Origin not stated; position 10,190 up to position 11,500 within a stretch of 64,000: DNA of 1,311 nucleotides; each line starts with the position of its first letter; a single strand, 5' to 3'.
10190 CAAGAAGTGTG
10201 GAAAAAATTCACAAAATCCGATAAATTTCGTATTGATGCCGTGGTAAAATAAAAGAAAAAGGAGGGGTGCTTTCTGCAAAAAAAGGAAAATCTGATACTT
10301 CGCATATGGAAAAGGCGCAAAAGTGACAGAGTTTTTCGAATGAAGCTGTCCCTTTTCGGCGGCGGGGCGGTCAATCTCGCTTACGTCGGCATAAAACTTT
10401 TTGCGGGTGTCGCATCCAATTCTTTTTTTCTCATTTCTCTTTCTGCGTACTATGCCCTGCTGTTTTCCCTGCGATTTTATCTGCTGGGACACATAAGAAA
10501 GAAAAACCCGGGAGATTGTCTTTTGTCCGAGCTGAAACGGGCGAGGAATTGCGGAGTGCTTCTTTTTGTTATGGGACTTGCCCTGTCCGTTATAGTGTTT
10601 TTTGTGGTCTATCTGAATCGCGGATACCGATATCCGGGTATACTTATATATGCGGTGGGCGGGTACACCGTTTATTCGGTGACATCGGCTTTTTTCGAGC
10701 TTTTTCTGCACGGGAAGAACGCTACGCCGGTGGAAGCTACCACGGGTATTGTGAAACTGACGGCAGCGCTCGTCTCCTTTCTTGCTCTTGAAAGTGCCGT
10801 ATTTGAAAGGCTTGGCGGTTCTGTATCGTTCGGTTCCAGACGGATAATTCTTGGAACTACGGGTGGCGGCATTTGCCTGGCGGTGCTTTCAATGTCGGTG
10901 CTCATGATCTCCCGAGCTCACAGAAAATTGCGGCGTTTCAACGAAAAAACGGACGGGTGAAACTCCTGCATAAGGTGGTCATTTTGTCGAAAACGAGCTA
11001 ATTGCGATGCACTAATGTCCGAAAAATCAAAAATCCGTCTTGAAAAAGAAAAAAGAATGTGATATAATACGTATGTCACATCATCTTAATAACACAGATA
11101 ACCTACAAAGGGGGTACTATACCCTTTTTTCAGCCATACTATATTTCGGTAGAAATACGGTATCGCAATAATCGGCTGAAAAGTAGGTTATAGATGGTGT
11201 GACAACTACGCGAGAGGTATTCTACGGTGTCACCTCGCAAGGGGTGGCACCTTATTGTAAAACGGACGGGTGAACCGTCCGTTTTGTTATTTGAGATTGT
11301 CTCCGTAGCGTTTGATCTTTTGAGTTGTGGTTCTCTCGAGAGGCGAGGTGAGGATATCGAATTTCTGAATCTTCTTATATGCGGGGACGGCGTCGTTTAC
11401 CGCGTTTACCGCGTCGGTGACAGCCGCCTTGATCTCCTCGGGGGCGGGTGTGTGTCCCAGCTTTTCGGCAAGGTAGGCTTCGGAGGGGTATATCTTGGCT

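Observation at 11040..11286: Orphan ~210-nt structured RNA with a near-consensus promoter and its own terminator; family not recognised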

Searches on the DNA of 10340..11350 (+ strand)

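Call 4: search_rna_families(source=window, start=10900, end=11350, threshold=evalue, max_evalue=10, show_alignments=3)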
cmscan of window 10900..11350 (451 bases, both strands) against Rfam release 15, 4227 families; matches with E-value up to 10: 2.
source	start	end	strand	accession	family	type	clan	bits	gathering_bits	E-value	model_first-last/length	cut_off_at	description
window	11258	11292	+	RF03704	MIR4380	Gene; miRNA;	-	13.9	83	8.8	1-82/82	no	MIR4380 microRNA precursor family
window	11120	11162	-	RF02417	VR-RNA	Gene; sRNA;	-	13.7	100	1.5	111-153/397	no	VR-RNA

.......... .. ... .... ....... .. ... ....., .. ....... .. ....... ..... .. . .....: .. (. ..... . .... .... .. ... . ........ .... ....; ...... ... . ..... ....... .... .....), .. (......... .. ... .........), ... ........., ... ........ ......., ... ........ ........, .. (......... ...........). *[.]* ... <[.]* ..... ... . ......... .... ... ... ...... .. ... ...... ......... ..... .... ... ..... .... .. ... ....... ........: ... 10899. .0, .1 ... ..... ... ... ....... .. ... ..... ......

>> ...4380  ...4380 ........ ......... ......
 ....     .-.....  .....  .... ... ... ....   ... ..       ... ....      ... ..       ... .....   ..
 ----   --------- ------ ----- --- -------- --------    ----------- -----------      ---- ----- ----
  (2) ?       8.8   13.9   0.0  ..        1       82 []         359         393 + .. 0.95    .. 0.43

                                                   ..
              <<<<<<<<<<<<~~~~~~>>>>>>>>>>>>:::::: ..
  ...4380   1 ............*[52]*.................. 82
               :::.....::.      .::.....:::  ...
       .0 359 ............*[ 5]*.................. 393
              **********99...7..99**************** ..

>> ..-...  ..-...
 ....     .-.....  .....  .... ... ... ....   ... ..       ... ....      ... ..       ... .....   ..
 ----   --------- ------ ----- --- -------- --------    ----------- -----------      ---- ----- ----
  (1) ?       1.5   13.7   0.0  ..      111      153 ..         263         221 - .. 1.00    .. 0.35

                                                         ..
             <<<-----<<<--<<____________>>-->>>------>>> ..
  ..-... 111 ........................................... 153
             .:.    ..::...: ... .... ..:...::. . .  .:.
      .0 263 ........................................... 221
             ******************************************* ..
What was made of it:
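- On Any Rfam 15 family (including raiA, Clostridiales-1, 6S, SRP, RNase P, tmRNA): A local search up to E = 10 gave only noise: MIR4380 at E 8.8 and VR-RNA at E 1.5 (call 4).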

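Call 14: search_dna_similar(query=window:10962-11290:+, collection=phages, mode=distant, max_evalue=1)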
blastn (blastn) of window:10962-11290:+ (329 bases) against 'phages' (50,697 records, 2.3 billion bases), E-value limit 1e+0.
Records with a match: 1; places in all: 1; records where one place covers at least 80% of the query: 0.
Best place of each record, by identity: 60-80% 1.
By first word of the organism name: Bacteriophage 1.
By host as written in the record: - 1.
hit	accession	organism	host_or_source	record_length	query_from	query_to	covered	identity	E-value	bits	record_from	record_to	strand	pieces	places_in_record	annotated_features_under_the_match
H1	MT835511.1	Bacteriophage sp.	human fecal samples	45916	234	295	19%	78.8%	9e-2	43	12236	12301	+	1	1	record has no annotation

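Call 15: search_dna_similar(query=window:10962-11290:+, collection=plasmids, mode=distant, max_evalue=1)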
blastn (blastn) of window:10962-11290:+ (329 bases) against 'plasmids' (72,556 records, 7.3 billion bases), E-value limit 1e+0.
No match.
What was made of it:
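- Tried and rejected: There was one insignificant hit and no hit, respectively (calls 14, 15).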

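Call 52: build_rna_model(alignment_id=A6, structure=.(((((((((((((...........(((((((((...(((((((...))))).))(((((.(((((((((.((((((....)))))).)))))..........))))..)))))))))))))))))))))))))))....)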
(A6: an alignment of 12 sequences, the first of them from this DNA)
Model R1 built from alignment A6 (12 sequences, 140 columns); structure: as given.
model positions 135; base pairs 49; branch points 1; effective number of sequences 0.76; information 0.589 bits per position. Calibrated on 0.2 Mb of random sequence (short: E-values are rough).
structure used (alignment columns):
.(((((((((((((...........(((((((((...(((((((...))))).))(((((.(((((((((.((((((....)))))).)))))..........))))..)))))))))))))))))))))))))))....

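Call 53: search_with_rna_model(model_id=R1, sources=[window, L003, L007, L012, L013, L014, L015, L016, L017, L018, L019, L020, L021, L022, L023, L024, L025, L026, L027, L028, L029, L030, L031, L032, L033, L034, L035, L036, L037, L038, L039, L040, L041, L042, L043, L044, L045, L046, L047, L048, L049, L050, L051, L052, L053, L054, L055, L056, L057, L058, L059, L060, L061, L062, L063, L064, L065, L066, L067, L068, L069, L070, L071, L072, L073, L074, L075, L076, L077, L078, L079, L080, L081, L082, L083, L084, L085, L086, L087, L088, L089, L090, L091], max_evalue=0.01, make_alignment=true)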
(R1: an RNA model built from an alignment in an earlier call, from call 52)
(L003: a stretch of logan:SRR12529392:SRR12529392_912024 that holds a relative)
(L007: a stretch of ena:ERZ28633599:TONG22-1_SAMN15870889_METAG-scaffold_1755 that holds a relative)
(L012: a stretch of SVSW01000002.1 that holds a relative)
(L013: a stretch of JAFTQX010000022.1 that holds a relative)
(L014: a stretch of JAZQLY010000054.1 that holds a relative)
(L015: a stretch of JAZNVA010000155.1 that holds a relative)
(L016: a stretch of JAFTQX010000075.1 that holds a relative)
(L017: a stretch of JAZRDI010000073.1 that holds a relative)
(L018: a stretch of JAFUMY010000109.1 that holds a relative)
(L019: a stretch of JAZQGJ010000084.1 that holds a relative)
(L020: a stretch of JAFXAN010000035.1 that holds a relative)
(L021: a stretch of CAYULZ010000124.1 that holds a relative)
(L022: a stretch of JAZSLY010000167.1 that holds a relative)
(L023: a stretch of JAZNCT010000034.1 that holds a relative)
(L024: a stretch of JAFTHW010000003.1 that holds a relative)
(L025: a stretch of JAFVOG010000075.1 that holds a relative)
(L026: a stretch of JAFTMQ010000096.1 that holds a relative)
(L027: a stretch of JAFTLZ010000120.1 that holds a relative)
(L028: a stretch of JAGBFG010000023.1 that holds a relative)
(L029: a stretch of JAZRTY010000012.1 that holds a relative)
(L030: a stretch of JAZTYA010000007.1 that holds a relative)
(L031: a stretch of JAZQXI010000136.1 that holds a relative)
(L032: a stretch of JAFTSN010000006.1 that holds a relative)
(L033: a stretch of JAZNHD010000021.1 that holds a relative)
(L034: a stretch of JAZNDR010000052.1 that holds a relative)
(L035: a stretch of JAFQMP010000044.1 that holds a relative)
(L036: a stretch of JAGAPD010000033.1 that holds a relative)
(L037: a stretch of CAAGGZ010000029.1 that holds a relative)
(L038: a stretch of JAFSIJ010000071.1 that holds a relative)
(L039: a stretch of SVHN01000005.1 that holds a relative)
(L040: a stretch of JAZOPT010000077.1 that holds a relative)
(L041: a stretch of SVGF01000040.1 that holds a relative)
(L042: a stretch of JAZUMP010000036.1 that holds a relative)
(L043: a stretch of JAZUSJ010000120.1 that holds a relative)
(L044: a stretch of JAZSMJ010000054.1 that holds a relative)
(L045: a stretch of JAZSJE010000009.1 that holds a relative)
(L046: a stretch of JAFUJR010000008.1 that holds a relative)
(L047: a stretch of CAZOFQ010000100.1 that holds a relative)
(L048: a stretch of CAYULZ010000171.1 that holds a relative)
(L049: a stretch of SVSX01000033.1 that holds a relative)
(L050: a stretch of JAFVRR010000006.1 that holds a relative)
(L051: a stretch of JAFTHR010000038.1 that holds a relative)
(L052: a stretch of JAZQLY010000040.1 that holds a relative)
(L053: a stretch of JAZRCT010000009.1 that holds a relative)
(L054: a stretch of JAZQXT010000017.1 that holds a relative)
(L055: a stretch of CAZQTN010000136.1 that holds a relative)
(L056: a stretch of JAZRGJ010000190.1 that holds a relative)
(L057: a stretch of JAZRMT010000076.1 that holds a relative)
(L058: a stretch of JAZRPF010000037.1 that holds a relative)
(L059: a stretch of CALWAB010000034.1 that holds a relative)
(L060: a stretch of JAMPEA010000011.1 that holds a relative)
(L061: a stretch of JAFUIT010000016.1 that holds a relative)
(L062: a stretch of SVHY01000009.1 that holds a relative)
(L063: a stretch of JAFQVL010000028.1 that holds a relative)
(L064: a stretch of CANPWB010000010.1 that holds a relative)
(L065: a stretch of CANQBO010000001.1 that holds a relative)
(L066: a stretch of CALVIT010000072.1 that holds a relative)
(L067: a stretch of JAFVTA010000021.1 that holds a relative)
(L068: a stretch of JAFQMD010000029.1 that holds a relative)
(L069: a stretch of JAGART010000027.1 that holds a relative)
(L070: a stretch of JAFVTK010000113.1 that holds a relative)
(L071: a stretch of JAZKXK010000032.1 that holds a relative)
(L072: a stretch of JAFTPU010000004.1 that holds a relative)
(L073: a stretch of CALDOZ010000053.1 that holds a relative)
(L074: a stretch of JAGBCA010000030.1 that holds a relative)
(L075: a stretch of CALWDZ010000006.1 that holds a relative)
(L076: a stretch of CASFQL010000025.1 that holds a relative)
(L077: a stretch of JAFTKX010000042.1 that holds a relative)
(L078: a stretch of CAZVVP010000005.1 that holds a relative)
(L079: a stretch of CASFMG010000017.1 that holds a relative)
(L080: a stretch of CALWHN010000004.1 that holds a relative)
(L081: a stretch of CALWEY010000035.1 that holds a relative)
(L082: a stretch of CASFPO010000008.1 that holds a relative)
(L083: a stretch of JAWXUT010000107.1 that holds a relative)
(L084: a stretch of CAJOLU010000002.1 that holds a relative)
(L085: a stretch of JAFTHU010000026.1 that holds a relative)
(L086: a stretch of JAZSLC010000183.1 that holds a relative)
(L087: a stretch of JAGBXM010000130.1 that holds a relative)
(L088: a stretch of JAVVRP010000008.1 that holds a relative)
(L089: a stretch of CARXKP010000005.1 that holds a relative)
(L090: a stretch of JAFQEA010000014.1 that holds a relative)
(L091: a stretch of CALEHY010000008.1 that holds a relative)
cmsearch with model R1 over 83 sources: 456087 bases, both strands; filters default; matches with E-value up to 0.01: 48.
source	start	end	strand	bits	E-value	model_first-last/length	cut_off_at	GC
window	11073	11208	+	159.4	5e-39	1-135/135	no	0.37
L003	879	1014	+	159.4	5e-39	1-135/135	no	0.37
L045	2313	2447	+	158.8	7.4e-39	1-135/135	no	0.36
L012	2311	2445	+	158.3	9.8e-39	1-135/135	no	0.39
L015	2306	2441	+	157.8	1.4e-38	1-135/135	no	0.37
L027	2294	2428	+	157.6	1.5e-38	1-135/135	no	0.36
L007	2222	2357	+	154.4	1.1e-37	1-135/135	no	0.37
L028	2314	2446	+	149.4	2.3e-36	1-135/135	no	0.37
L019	2311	2445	+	149.4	2.3e-36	1-135/135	no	0.36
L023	2178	2315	+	145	3.6e-35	1-135/135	no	0.36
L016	2312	2445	+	143.6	8e-35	1-135/135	no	0.39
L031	2307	2436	+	142.7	1.4e-34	1-135/135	no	0.39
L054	390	524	+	141.5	3e-34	1-135/135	no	0.39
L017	2314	2446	+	138.7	1.6e-33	1-135/135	no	0.37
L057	1045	1179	+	135.3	1.3e-32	1-135/135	no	0.37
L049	2301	2433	+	127.3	1.8e-30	1-135/135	no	0.36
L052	2316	2446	+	127.2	1.9e-30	1-135/135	no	0.36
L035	2305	2439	+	123.7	1.7e-29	1-135/135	no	0.36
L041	2300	2448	+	109.8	8e-26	1-135/135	no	0.32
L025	2300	2438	+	108.7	1.6e-25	1-135/135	no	0.36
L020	244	383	+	102.6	6.8e-24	1-135/135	no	0.36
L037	2310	2442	+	97.9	1.2e-22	1-135/135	no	0.36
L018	219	351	+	91.4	6.3e-21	1-135/135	no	0.37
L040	2035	2165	+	88.2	4.5e-20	1-135/135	no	0.31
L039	2314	2443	+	85.4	2.5e-19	1-135/135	no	0.33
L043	2303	2439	+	82.1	1.9e-18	1-135/135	no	0.39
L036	2299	2436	+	79.2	1.2e-17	1-135/135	no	0.34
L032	2302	2440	+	77.7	2.9e-17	1-135/135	no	0.35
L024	2305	2445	+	75.3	1.3e-16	1-135/135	no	0.39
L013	2303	2440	+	74.8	1.7e-16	1-135/135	no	0.37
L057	1293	1432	+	74.4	2.2e-16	1-135/135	no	0.37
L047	2293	2429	+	73.2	4.7e-16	1-135/135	no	0.38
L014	2303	2440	+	72.3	8.1e-16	1-135/135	no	0.37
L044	2312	2446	+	69.7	3.9e-15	1-135/135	no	0.36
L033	2318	2446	+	66.9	2.2e-14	1-135/135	no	0.36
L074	2300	2434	+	63.9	1.4e-13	1-135/135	no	0.39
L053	2314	2442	+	58.2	4.5e-12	1-135/135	no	0.41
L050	2322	2448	+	55.3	2.7e-11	1-135/135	no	0.34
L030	2312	2444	+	51.7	2.4e-10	1-135/135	no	0.35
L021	2296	2432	+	51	3.8e-10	1-135/135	no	0.38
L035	1942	2075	+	50.8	4.2e-10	1-135/135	no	0.4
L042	2328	2448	+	49.3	1e-09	1-135/135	no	0.36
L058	2003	2136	+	47.3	3.7e-09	1-135/135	no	0.36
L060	2293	2434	+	39.1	5.6e-07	1-135/135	no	0.31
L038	2304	2429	+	36.1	3.5e-06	1-135/135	no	0.35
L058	2276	2413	+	36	3.6e-06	1-135/135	no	0.42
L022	291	438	+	29.5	0.0002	1-135/135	no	0.31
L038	3769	3882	+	25.9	0.0018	1-135/135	no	0.32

Alignment A7: 48 matches aligned to the model, 258 columns, each read 5' to 3' on its own strand. Consensus structure (alignment columns), stored with it:
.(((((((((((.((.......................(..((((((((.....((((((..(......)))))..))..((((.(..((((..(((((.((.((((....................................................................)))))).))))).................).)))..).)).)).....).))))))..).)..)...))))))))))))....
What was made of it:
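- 11073..11208 (+): Structured core of the RNA. It comprises P1 (11074-11086/11192-11204), a 5' internal loop with conserved AAUA (11087-11097), P2 (11098-11106/11183-11191), and a three-way junction. The junction joins P3 (11110-11126), P4 (11127-11135/11174-11182) and the apical hairpin 11136-11163, which carries a conserved GGUAG loop, next to the conserved joining strand UCGCAAUAAUC (11163-11173). The covariance model R1 scores 159 bits here, and this is the only match in the window (call 53).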

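Call 71: search_rna_families(sources=[L007, L013, L022, L029, L038, L051, L058, L039, L060], threshold=gathering)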
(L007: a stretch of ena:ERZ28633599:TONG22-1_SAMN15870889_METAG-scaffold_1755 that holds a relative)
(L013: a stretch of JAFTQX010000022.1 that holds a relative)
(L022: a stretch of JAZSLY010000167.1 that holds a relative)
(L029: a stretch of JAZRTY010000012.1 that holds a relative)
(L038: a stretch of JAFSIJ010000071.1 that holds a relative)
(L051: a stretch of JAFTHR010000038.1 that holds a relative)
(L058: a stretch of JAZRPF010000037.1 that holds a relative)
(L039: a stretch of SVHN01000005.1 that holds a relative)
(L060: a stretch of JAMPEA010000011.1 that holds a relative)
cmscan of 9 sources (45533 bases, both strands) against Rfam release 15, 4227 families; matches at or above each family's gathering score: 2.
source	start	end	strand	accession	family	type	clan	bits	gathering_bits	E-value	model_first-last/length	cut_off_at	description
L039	1419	1510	+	RF01831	THF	Cis-reg; riboswitch;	-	71.3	36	1.9e-14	1-99/99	no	THF (Tetrahydrofolate) riboswitch aptamer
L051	1946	2018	+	RF00005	tRNA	Gene; tRNA;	CL00001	56.2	29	1.4e-09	1-71/71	no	tRNA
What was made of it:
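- On Any Rfam 15 family (including raiA, Clostridiales-1, 6S, SRP, RNase P, tmRNA): Nothing matched the RNA in nine other loci (call 71).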

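Call 77: build_rna_model(alignment_id=A7)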
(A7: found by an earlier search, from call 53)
Model R2 built from alignment A7 (48 sequences, 258 columns); structure: stored with the alignment.
model positions 135; base pairs 49; branch points 1; effective number of sequences 2.65; information 0.59 bits per position. Calibrated on 0.2 Mb of random sequence (short: E-values are rough).
structure used (alignment columns):
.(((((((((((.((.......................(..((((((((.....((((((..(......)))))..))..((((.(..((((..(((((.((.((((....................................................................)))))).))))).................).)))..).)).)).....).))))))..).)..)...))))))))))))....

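Call 78: search_with_rna_model(model_id=R2, sources=[window, L026, L029, L034, L038, L046, L048, L051, L055, L056, L059, L060, L061, L062, L063, L064, L065, L066, L067, L068, L069, L070, L071, L072, L073, L075, L076, L077, L078, L079, L080, L081, L082, L083, L084, L085, L086, L087, L088, L089, L090, L091, L097, L005, L011], max_evalue=1)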
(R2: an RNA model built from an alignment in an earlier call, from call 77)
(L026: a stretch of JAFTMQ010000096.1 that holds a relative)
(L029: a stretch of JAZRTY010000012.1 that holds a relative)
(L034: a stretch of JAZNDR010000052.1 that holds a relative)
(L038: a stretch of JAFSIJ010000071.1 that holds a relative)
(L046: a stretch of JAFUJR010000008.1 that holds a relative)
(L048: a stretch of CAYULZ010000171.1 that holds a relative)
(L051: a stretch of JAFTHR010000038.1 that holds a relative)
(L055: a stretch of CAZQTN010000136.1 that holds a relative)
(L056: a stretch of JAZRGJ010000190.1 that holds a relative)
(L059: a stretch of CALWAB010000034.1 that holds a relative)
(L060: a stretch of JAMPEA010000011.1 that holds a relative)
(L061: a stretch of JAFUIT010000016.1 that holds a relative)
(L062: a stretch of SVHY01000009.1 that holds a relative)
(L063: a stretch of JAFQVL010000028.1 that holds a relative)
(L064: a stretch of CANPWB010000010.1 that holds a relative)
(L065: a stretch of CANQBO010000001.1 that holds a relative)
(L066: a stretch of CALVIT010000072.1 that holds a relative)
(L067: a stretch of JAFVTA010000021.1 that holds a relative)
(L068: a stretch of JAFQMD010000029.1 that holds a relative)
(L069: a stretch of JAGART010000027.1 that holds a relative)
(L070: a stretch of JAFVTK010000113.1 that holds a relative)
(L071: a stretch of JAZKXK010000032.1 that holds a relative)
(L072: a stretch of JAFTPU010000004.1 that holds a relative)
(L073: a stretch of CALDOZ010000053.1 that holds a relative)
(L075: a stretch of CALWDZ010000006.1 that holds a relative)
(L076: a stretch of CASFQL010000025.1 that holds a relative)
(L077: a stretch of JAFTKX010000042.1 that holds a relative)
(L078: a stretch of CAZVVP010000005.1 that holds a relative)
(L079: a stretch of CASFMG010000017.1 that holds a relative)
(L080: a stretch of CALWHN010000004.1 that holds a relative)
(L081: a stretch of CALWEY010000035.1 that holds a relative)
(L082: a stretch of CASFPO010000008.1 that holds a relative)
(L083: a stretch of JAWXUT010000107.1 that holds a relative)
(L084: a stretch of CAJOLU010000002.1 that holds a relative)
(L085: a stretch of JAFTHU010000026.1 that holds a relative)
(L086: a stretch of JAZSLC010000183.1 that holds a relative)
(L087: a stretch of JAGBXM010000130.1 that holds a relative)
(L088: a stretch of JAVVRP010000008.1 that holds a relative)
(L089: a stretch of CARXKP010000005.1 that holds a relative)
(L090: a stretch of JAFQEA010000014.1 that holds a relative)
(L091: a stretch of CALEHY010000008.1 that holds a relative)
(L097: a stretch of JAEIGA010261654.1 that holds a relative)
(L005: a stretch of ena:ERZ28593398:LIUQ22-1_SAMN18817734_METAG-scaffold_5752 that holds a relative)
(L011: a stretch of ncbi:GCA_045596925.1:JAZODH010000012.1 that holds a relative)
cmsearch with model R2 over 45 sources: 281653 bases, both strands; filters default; matches with E-value up to 1: 11.
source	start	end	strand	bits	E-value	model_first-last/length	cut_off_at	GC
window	11073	11208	+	147.2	1.9e-31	1-135/135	no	0.37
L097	1651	1787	-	133.2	3.8e-28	1-135/135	no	0.39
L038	2304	2429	+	72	8.8e-14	1-135/135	no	0.35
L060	2293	2434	+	59.8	6.2e-11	1-135/135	no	0.31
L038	3769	3882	+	54.1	1.3e-09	1-135/135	no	0.32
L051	2304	2441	+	46.4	8.5e-08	1-135/135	no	0.36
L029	2274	2437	+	35.3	3.6e-05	1-135/135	no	0.3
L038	2301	2426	-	24.2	0.014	1-135/135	no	0.35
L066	1812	1863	+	19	0.23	1-135/135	no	0.19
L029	2271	2434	-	16.7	0.8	1-135/135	no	0.3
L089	1717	1826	-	16.5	0.91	1-135/135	no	0.27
